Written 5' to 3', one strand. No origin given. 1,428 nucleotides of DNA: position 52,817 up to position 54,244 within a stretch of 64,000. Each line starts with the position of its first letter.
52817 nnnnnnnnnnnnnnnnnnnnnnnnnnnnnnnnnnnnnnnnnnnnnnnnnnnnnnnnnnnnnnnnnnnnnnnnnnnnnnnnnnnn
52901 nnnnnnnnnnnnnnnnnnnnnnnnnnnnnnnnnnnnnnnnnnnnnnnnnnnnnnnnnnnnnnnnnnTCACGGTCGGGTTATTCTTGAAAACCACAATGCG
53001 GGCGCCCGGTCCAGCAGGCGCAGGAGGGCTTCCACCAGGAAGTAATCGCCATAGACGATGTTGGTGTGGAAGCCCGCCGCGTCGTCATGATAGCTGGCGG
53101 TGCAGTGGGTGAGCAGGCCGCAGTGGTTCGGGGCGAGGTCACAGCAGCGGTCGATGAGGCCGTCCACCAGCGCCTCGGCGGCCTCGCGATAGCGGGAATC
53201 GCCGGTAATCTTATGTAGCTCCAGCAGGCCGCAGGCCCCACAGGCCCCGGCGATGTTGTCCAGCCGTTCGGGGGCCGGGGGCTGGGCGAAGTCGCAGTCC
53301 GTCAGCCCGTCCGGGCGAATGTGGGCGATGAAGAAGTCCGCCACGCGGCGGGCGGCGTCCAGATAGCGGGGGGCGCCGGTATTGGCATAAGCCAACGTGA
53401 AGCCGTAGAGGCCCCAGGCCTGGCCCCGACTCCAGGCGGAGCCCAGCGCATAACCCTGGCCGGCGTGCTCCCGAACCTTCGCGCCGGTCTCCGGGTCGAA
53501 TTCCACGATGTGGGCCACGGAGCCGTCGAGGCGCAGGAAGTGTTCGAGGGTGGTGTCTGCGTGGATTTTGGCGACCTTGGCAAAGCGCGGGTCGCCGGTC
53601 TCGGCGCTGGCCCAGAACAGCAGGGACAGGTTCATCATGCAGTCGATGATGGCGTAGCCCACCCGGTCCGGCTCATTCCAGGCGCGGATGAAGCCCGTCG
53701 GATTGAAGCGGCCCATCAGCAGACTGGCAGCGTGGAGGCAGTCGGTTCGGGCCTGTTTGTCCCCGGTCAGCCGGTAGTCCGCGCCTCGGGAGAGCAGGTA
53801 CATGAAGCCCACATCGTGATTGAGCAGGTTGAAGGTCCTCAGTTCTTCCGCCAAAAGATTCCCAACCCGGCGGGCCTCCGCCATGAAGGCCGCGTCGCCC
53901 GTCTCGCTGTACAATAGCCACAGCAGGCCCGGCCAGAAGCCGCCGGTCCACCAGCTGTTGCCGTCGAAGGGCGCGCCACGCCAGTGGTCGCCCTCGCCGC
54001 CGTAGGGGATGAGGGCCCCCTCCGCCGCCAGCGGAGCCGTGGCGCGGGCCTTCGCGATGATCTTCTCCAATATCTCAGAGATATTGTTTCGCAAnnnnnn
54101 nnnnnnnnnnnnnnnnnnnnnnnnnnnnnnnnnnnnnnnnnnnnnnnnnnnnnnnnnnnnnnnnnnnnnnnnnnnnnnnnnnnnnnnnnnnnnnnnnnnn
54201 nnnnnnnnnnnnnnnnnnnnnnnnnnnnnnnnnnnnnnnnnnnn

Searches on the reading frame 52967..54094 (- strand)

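Call 43: search_protein_families(library=pfam, proteins=[window:52967-54094:-], max_evalue=0.0001)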
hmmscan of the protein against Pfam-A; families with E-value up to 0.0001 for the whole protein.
window:52967-54094:- (375 aa): 2 families
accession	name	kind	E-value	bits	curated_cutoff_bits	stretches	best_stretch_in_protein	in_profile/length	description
PF07470.19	Glyco_hydro_88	-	9.8e-13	48.2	26.6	1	47-232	26-210/352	Glycosyl Hydrolase Family 88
PF07944.18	Beta-AFase-like_GH127_cat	-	7.7e-06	25.6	24.9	0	234-348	136-228/376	Beta-L-arabinofuranosidase, GH127 catalytic domain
